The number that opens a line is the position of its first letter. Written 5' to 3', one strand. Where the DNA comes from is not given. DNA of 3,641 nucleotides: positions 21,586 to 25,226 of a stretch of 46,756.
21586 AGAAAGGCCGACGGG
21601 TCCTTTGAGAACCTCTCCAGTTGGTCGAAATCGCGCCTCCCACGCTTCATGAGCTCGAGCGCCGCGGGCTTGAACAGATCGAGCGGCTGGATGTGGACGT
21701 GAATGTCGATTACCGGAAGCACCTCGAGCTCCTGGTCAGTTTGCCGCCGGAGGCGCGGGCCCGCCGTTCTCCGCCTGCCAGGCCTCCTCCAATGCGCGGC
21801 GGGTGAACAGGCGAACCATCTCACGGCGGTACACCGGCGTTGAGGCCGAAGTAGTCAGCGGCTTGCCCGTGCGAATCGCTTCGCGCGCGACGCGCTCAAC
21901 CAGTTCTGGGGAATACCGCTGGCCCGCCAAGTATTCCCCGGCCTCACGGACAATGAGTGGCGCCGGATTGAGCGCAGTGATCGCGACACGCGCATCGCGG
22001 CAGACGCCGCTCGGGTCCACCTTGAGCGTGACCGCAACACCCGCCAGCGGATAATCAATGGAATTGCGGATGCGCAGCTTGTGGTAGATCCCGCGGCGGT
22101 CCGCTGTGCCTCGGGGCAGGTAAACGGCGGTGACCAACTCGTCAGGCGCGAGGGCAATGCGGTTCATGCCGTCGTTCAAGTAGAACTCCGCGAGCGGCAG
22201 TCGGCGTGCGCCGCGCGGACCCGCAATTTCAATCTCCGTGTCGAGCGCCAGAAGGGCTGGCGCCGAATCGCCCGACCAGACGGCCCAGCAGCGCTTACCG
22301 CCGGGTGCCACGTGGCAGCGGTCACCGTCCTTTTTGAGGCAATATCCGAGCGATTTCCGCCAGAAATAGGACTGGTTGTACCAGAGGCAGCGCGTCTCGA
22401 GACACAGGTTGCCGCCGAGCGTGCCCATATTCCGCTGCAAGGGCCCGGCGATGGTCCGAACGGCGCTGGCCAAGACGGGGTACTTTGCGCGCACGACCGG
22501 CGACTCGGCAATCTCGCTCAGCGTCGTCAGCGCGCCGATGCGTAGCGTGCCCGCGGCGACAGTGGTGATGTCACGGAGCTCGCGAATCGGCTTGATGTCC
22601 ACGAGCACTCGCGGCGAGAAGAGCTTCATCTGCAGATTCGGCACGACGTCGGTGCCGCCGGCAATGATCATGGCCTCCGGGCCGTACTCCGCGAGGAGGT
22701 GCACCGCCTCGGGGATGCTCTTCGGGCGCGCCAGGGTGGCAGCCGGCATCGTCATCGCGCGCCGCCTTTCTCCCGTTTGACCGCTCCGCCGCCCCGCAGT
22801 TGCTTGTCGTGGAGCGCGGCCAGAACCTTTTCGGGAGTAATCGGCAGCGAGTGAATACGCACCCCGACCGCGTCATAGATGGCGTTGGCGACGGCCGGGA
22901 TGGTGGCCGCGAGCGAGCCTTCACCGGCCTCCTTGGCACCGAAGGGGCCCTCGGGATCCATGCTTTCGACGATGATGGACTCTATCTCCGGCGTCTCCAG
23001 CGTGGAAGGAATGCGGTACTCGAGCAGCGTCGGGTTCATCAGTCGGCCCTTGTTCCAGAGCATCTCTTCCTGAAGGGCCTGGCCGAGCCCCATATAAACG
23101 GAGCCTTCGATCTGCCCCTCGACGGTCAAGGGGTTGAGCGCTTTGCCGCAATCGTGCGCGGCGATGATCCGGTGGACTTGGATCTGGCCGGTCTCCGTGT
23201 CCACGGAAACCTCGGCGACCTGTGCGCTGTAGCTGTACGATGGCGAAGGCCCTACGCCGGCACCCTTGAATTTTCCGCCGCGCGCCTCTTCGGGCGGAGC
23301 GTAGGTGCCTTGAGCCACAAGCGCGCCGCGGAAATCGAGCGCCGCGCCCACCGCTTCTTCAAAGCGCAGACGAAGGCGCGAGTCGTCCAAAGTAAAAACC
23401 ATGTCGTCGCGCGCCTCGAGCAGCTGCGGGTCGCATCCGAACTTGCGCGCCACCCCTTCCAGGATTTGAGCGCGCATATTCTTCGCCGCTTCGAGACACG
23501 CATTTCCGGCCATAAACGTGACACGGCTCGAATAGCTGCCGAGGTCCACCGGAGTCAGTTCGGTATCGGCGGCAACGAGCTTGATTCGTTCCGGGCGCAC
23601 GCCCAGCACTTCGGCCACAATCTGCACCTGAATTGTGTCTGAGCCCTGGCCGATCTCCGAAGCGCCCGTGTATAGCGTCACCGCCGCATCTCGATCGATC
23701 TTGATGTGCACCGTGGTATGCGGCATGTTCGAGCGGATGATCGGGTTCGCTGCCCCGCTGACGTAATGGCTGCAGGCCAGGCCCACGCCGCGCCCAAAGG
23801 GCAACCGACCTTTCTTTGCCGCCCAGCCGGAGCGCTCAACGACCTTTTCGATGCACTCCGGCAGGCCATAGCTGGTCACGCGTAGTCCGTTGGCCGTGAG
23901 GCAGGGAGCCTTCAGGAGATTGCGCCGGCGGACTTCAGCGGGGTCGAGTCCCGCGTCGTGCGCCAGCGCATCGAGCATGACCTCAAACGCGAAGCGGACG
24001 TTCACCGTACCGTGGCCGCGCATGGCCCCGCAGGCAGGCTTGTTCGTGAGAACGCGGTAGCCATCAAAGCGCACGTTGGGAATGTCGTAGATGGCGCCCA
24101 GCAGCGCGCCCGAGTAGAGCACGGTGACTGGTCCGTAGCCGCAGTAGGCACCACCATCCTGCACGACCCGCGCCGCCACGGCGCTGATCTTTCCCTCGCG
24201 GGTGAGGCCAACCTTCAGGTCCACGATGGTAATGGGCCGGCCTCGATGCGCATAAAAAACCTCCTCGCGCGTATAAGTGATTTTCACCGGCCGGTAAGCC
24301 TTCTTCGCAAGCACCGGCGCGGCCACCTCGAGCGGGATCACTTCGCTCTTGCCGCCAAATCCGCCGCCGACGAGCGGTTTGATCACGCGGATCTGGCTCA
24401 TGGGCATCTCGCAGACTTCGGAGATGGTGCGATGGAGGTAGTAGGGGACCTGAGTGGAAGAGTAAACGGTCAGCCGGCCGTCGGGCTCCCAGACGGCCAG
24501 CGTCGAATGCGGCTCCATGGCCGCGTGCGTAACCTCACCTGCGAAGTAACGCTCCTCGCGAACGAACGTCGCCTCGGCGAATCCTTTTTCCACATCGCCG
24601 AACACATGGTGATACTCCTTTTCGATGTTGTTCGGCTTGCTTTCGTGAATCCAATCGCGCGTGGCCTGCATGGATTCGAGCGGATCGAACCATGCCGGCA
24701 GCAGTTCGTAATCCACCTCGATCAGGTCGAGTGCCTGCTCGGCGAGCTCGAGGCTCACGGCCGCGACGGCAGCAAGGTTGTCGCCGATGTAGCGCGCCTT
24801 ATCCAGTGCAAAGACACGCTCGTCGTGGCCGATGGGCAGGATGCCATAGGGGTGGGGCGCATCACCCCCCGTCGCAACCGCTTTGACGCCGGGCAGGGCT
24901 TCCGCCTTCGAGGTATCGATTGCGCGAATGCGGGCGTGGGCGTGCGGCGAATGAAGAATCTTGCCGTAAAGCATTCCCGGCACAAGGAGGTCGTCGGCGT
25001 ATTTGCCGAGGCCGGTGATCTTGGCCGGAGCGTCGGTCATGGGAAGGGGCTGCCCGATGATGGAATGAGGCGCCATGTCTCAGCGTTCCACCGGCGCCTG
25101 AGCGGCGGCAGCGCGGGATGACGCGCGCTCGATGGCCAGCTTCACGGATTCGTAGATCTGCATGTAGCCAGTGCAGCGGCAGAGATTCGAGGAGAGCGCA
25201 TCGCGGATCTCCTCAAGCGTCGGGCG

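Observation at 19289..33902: About 14.6-kb TetR-headed, single-strand CoA-thioester cluster mixing anaerobic-type and aerobic-type aromatic ring chemistry: candidate undescribed pathway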

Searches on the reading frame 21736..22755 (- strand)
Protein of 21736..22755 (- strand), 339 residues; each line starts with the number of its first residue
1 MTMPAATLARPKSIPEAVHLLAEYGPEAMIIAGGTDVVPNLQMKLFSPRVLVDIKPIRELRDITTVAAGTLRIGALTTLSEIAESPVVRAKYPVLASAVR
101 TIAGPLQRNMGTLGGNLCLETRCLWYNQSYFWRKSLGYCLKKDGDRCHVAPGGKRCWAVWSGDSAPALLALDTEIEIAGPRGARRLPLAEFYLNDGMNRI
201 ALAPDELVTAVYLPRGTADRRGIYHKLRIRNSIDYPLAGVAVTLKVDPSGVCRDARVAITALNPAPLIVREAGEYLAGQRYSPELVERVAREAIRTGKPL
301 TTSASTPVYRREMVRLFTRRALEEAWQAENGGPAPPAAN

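Call 3: search_protein_families(library=pfam, proteins=[window:21736-22755:-])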
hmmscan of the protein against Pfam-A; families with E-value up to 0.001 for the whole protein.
window:21736-22755:- (339 aa): 2 families
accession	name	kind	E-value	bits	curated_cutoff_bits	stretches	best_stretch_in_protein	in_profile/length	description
PF00941.27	FAD_binding_5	-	7e-44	150.1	27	1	8-215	5-169/170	FAD binding domain in molybdopterin dehydrogenase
PF03450.22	CO_deh_flav_C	-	6.3e-15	55.6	25.5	1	225-325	4-102/102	CO dehydrogenase flavoprotein C-terminal domain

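Call 5: search_protein_families(library=ncbifam, proteins=[window:21736-22755:-], max_evalue=0.00001)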
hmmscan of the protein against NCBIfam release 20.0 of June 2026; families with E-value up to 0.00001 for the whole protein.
window:21736-22755:- (339 aa): 6 families
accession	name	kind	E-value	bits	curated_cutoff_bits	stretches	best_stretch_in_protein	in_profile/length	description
TIGR03195.1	4hydrxCoA_B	equivalog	9e-102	340.5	404.55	1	7-326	6-320/321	4-hydroxybenzoyl-CoA reductase subunit beta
NF043083.1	XdhB_XDHase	equivalog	3.3e-57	193.8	310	2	7-118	6-116/289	xanthine dehydrogenase subunit XdhB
NF007427.0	PRK09971.1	equivalog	1.6e-56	191.7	287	2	7-118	6-116/292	xanthine dehydrogenase FAD-binding subunit XdhB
NF041019.1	glyceraldDH_beta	equivalog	1.4e-49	168.8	350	2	156-324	116-279/280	glyceraldehyde dehydrogenase subunit beta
TIGR02963.1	xanthine_xdhA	equivalog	1.5e-33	116.2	467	2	162-321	307-464/468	xanthine dehydrogenase small subunit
TIGR03199.1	pucC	equivalog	1.5e-26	93.3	306.05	2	11-118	1-107/264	xanthine dehydrogenase subunit C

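Call 26: search_solved_structures(query=window:21736-22755:-, max_evalue=1e-20, show_alignments=1)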
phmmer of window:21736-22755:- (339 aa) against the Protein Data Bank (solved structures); distinct sequences matched with E-value up to 1e-20: 12.
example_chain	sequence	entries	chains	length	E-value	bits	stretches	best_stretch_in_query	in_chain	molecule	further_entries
1rm6_B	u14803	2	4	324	1.1e-71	245.1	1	9-328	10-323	4-hydroxybenzoyl-CoA reductase beta subunit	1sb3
1ffu_C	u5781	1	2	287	6.8e-34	120.8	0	7-118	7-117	CUTM, FLAVOPROTEIN OF CARBON MONOXIDE DEHYDROGENASE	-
1ffv_C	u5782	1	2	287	4.4e-33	118.2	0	7-118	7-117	CUTM, FLAVOPROTEIN OF CARBON MONOXIDE DEHYDROGENASE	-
3hrd_C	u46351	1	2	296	2e-32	116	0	10-119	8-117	Nicotinate dehydrogenase FAD-subunit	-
4zoh_B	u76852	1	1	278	2e-29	106.1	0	161-323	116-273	Putative oxidoreductase FAD-binding subunit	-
5y6q_B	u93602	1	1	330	3.4e-29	105.4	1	15-291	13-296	Aldehyde oxidase medium subunit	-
1zxi_C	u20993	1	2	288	8.9e-29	104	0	9-117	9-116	Carbon monoxide dehydrogenase medium chain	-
1n5w_C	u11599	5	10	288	1.3e-28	103.4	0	9-117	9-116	Carbon monoxide dehydrogenase medium chain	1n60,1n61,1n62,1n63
7dqx_B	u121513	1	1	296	5.1e-27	98.2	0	11-118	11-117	6-hydroxypseudooxynicotine dehydrogenase complex subunit alpha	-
7dqx_E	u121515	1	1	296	5.2e-27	98.2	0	11-118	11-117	6-hydroxypseudooxynicotine dehydrogenase complex subunit alpha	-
5g5g_B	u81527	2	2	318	4.7e-26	95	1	9-251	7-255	PUTATIVE XANTHINE DEHYDROGENASE YAGR MOLYBDENUM-BINDING SU SUBUNIT | Aldehyde oxidoreductase FAD-binding subunit PaoB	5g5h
8uem_B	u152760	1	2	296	4.5e-25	91.8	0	9-119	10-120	Carbon monoxide dehydrogenase medium chain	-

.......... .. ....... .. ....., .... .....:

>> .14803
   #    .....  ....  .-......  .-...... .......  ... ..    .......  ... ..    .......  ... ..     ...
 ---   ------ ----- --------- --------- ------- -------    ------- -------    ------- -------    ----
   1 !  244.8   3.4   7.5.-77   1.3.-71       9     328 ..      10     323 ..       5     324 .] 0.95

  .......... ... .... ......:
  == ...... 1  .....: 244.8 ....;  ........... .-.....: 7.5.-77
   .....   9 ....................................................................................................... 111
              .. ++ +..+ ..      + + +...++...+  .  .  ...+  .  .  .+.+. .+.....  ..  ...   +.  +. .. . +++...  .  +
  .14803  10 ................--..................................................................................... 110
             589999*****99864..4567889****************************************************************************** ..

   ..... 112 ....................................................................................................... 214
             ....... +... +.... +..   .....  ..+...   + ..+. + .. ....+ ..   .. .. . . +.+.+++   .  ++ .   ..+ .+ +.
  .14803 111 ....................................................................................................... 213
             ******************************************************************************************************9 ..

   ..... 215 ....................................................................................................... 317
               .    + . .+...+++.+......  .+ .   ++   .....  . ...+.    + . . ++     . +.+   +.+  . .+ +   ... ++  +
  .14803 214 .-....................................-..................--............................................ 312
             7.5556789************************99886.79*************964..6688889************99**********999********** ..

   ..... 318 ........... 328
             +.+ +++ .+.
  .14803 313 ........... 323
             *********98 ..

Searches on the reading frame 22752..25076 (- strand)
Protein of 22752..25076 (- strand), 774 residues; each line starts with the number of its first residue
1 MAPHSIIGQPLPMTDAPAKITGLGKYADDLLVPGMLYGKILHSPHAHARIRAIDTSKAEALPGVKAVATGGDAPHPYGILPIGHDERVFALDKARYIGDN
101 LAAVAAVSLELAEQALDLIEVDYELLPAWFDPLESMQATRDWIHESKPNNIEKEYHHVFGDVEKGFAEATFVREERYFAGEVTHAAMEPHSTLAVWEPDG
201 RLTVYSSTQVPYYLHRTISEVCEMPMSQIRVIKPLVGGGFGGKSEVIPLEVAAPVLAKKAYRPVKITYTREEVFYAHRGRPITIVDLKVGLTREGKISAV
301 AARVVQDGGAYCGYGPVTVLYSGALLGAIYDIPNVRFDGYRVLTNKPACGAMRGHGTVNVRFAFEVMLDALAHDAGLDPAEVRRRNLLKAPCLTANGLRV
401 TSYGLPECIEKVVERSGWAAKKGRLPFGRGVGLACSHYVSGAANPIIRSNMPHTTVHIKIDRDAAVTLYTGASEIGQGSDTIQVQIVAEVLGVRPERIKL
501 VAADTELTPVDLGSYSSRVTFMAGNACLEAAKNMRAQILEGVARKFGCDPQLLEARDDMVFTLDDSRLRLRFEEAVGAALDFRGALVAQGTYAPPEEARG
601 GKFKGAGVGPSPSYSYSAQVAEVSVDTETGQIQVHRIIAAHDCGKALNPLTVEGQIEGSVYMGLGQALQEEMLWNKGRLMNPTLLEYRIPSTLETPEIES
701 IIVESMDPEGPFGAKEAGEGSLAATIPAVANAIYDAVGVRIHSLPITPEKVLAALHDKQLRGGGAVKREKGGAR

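Call 3: search_protein_families(library=pfam, proteins=[window:22752-25076:-])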
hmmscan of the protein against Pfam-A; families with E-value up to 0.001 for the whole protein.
window:22752-25076:- (774 aa): 3 families
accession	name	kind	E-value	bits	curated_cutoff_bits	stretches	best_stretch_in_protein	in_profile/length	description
PF02738.23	MoCoBD_1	-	5.4e-81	271.7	27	1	143-387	1-244/244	Molybdopterin cofactor-binding domain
PF20256.3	MoCoBD_2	-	3.8e-74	250.2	27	1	414-696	4-283/283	Molybdopterin cofactor-binding domain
PF01315.27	Ald_Xan_dh_C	-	6.4e-28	97.7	31.3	1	21-126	1-109/110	Aldehyde oxidase and xanthine dehydrogenase, a/b hammerhead domain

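Call 5: search_protein_families(library=ncbifam, proteins=[window:22752-25076:-], max_evalue=0.00001)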
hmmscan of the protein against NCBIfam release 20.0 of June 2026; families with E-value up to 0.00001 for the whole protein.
window:22752-25076:- (774 aa): 13 families
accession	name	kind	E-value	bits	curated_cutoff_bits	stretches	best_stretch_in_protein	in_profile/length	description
TIGR03194.1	4hydrxCoA_A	equivalog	0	1031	994.55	1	11-755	1-746/746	4-hydroxybenzoyl-CoA reductase subunit alpha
NF043082.1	XdhA_XDHase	equivalog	3.7e-172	574.2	780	1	7-760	1-757/758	xanthine dehydrogenase subunit XdhA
NF007426.0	PRK09970.1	equivalog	6.6e-165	550.2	916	1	5-758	4-758/761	xanthine dehydrogenase molybdenum-binding subunit XdhA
TIGR03196.1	pucD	equivalog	5.6e-138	461.5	783.65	1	6-752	2-755/763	xanthine dehydrogenase subunit D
NF041018.1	glyceraldDH_alpha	equivalog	9.3e-120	401.2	790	1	6-752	2-741/741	glyceraldehyde dehydrogenase subunit alpha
TIGR03311.1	Se_dep_XDH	equivalog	6.3e-111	371.9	830.45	2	6-538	161-678/848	selenium-dependent xanthine dehydrogenase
NF040766.1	CODH_aero_grp5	exception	5e-106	355.7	950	1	6-751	4-781/785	aerobic carbon-monoxide dehydrogenase large subunit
NF045668.1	pterin_aldehy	equivalog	2e-105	353.8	1100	1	5-755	173-904/905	molybdopterin-dependent aldehyde oxidoreductase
NF041671.1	peri_hyde_PaoC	equivalog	3.7e-100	336.4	1180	1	5-757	16-733/735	aldehyde oxidoreductase molybdenum-binding subunit PaoC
TIGR03313.1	Se_sel_red_Mo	hypoth_equivalog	3.4e-96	322.9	1101.9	2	149-756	351-950/951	molybdopterin-dependent oxidoreductase Mo/Fe-S-binding subunit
TIGR02965.1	xanthine_xdhB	equivalog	4.6e-91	306.1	849.5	1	13-756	7-755/758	xanthine dehydrogenase molybdopterin binding subunit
TIGR02416.1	CO_dehy_Mo_lg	equivalog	1.4e-89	301.2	991.15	1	20-751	6-767/770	aerobic carbon-monoxide dehydrogenase large subunit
TIGR02969.1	mam_aldehyde_ox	subfamily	1.7e-44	151.7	1912.3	1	5-758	574-1310/1330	aldehyde oxidase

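Call 25: search_solved_structures(query=window:22752-25076:-, max_evalue=1e-50)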
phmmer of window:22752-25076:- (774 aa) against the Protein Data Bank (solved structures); distinct sequences matched with E-value up to 1e-50: 34.
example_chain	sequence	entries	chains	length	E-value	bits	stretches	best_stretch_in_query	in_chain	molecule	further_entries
1rm6_A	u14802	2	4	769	3.3e-241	806.3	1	3-759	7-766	4-hydroxybenzoyl-CoA reductase alpha subunit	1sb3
7dqx_A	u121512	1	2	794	2.8e-86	294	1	7-753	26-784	6-hydroxypseudooxynicotine dehydrogenase complex subunit gamma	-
8uem_A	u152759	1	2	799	1.7e-84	288.1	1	15-756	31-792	Carbon monoxide dehydrogenase (Large chain), CoxL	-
1t3q_B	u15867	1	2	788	2.7e-80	274.2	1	17-759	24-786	quinoline 2-oxidoreductase large subunit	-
5g5g_C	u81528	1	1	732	4.5e-73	250.4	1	5-757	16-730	PUTATIVE XANTHINE DEHYDROGENASE YAGS FAD-BINDING SUBUNIT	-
5g5h_C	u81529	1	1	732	6.4e-73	249.8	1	5-757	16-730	Aldehyde oxidoreductase molybdenum-binding subunit PaoC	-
1n5w_B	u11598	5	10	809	4e-71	243.9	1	21-737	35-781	Carbon monoxide dehydrogenase large chain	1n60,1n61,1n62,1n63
1zxi_B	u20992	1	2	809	5.3e-71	243.5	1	21-737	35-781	Carbon monoxide dehydrogenase large chain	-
1ffu_B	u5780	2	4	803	2.5e-70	241.3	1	19-757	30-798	CUTL, MOLYBDOPROTEIN OF CARBON MONOXIDE DEHYDROGENASE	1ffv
1sij_A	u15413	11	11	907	2.1e-67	231.6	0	6-534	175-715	Aldehyde oxidoreductase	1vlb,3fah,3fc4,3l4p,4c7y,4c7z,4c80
1dgj_A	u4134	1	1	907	1.3e-66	229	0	6-532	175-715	ALDEHYDE OXIDOREDUCTASE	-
3hrd_A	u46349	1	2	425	6.8e-64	220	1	5-415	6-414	Nicotinate dehydrogenase large molybdopterin subunit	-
2w55_B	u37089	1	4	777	4.2e-62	214.1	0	435-757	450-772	XANTHINE DEHYDROGENASE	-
1jro_B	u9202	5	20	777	4.7e-62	213.9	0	435-757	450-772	xanthine dehydrogenase, chain B | XANTHINE DEHYDROGENASE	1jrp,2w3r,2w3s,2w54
4zoh_A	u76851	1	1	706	7.7e-62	213.2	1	7-751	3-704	Putative oxidoreductase molybdopterin-binding subunit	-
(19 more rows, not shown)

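Call 29: search_dna_similar(query=window:22752-25076:-, collection=plasmids, mode=protein, max_rows=25, max_evalue=1e-60)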
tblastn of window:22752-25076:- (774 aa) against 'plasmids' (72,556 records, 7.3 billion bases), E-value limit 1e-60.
Records with a match: 570; places in all: 722; records where one place covers at least 80% of the query: 568.
Best place of each record, by identity: <60% 570.
By first word of the organism name: Sinorhizobium 120; Pseudosulfitobacter 86; Rhizobium 35; Pantoea 21; Leisingera 18; Ensifer 17; Sulfitobacter 14; Clostridium 13; Paraburkholderia 13; Azospirillum 11; and 82 more.
By predicted mobility (MOB-suite, as given by PLSDB): non-mobilizable 376; conjugative 101; mobilizable 93.
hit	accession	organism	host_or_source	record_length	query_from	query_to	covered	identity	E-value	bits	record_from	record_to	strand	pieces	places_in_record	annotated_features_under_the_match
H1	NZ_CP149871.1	Sinorhizobium medicae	Melilotus albus,Cell Culture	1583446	5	758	97%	38.7%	2e-147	485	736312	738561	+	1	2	none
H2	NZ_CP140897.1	Sinorhizobium medicae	Medicago lupulina,whole organism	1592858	5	758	97%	38.7%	2e-147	485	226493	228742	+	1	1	none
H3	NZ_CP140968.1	Sinorhizobium medicae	Medicago lupulina,whole organism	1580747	5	758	97%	38.9%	4e-129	489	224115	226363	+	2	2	none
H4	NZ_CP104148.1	Sinorhizobium medicae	Trigonella foenum-graecum,cell culture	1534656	5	758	97%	38.7%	2e-145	479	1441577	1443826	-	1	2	none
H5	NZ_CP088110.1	Sinorhizobium medicae WSM1115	cell culture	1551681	5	758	97%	38.7%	2e-145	479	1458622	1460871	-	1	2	none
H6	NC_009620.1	Sinorhizobium medicae WSM419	-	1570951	5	758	97%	38.7%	2e-145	479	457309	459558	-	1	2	none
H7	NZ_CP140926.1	Sinorhizobium medicae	Medicago lupulina,whole organism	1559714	5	758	97%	38.7%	3e-145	479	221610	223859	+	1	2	none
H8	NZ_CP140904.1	Sinorhizobium medicae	Medicago lupulina,whole organism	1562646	5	758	97%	38.7%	3e-145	479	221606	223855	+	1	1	none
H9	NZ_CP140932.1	Sinorhizobium medicae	Medicago lupulina,whole organism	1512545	5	758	97%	38.6%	4e-145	478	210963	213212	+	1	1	none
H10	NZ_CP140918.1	Sinorhizobium medicae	Medicago lupulina,whole organism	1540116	5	758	97%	38.6%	4e-145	478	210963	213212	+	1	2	none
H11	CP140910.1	Sinorhizobium medicae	Medicago lupulina,whole organism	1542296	5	758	97%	38.6%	4e-145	478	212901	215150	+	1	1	xanthine dehydrogenase family protein molybdopterin-binding subunit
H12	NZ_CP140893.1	Sinorhizobium medicae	Medicago lupulina,whole organism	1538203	5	758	97%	38.8%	4e-127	483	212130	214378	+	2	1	none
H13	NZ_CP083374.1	Ensifer canadensis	Melilotus albus,Cell Culture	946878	6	758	97%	38.6%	2e-143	474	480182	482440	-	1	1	xanthine dehydrogenase family protein molybdopterin-binding subunit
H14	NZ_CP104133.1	Sinorhizobium sp. K101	Phaseolus vulgaris,cell ...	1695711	5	758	97%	38.5%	4e-146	481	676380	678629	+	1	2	none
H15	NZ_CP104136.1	Sinorhizobium sp. C101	Phaseolus vulgaris,cell ...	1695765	5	758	97%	38.5%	4e-146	481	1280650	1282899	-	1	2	record has no annotation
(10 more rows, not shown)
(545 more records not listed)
